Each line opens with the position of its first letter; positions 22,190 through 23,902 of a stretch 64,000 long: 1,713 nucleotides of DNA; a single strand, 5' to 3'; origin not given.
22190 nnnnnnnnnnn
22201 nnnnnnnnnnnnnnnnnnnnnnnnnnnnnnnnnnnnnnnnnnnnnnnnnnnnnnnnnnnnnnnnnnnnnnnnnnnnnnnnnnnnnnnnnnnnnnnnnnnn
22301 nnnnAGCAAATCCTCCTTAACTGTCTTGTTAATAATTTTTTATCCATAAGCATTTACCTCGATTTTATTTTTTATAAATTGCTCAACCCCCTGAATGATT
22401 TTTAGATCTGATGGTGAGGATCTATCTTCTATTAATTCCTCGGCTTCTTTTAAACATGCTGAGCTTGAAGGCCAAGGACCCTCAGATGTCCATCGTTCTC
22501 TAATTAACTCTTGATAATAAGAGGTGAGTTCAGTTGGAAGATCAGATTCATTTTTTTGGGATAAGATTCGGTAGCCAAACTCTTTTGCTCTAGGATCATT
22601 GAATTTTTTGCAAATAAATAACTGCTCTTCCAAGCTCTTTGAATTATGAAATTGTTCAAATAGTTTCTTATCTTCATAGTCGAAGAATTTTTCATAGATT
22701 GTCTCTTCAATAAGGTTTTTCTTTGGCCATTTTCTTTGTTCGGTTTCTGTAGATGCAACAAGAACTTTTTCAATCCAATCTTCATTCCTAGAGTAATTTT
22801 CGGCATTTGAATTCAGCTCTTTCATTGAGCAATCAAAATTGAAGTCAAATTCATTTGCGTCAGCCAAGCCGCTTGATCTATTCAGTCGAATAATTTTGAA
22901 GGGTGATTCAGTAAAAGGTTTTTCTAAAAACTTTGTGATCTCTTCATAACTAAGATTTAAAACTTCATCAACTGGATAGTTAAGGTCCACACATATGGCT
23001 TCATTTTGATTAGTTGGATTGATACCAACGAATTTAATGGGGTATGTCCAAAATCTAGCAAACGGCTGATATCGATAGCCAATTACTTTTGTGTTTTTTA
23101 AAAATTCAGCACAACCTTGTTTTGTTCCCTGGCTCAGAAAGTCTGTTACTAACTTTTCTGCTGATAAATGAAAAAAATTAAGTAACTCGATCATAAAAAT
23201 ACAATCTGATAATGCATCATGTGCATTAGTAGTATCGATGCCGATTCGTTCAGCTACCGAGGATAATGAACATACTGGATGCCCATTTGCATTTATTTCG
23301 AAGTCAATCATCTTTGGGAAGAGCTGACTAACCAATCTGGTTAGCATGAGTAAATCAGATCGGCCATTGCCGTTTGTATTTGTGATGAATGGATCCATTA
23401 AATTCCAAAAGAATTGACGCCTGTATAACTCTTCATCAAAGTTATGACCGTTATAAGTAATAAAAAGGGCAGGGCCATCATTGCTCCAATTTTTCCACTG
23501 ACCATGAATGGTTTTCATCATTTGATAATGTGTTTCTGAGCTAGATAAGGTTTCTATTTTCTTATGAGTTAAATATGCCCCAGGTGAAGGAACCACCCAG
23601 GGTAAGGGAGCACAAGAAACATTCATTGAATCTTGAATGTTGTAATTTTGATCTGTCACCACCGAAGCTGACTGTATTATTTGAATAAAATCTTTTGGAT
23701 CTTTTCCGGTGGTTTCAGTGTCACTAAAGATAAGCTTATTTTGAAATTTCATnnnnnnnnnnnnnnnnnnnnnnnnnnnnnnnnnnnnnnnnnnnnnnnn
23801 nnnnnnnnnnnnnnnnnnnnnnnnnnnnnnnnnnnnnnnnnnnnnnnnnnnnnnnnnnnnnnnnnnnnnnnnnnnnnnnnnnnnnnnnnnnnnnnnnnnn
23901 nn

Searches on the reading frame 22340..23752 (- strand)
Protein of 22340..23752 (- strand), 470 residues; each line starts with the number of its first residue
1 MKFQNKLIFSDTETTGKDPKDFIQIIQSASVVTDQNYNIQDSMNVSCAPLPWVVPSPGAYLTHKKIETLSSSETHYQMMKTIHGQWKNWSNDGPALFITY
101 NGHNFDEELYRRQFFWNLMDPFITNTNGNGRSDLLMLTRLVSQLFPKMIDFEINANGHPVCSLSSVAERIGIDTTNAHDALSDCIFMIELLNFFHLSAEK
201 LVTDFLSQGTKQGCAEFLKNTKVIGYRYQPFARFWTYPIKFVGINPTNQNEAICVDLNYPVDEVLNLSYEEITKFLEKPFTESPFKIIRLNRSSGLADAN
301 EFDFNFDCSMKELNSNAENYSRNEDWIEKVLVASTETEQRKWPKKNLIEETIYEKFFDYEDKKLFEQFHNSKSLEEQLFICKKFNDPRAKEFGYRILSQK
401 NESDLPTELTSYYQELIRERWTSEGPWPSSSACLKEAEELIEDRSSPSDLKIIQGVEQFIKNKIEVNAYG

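Call 4: search_protein_families(library=pfam, proteins=[window:22340-23752:-], max_evalue=0.01)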
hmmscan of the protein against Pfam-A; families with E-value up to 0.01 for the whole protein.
window:22340-23752:- (470 aa): 2 families
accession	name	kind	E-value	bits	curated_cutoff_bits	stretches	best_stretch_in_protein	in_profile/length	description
PF08411.15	Exonuc_X-T_C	-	3.8e-17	62.7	27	1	237-461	33-268/269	Exonuclease C-terminal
PF00929.31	RNase_T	-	6.3e-06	27.3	24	1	9-190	2-163/164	Exonuclease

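Call 10: search_protein_families(library=padloc, proteins=[window:22340-23752:-], max_evalue=0.01)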
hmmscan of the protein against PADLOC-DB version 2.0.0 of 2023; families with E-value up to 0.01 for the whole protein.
window:22340-23752:- (470 aa): 2 families
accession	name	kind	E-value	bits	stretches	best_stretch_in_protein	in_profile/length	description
PDLC03817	RTasSbcB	-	7.2e-55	184.7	1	7-460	2-433/436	DRT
PDLC01247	DEDDh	-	2.1e-10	39.4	1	8-191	1-138/139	"CAS-I,CAS-II,CAS-III,CAS-IV,CAS-V,CAS-VI; associated"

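Call 62: search_protein_families(library=ncbifam, proteins=[window:22340-23752:-], max_evalue=0.01)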
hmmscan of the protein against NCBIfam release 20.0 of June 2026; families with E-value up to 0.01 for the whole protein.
window:22340-23752:- (470 aa): 3 families
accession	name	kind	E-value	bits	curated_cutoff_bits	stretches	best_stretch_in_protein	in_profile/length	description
NF008746.0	PRK11779.1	equivalog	5.8e-41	140.6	260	1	4-463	6-473/477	exodeoxyribonuclease I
NF003765.0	PRK05359.1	equivalog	0.00069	19.1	106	1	4-41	5-41/189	oligoribonuclease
NF005927.0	PRK07942.1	subfamily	0.0011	18.7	186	0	162-191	144-173/232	DNA polymerase III subunit epsilon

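Call 63: search_protein_families(library=phrogs, proteins=[window:22340-23752:-], max_evalue=0.001)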
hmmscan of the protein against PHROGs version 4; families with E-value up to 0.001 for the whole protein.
window:22340-23752:- (470 aa): 2 families
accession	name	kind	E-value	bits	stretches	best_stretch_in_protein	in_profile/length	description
phrog_19080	-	unknown function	2.2e-37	129.8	1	4-445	4-458/477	-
phrog_192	-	DNA, RNA and nucleotide metabolism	7.4e-12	46.3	1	1-193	102-269/397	DNA polymerase exonuclease subunit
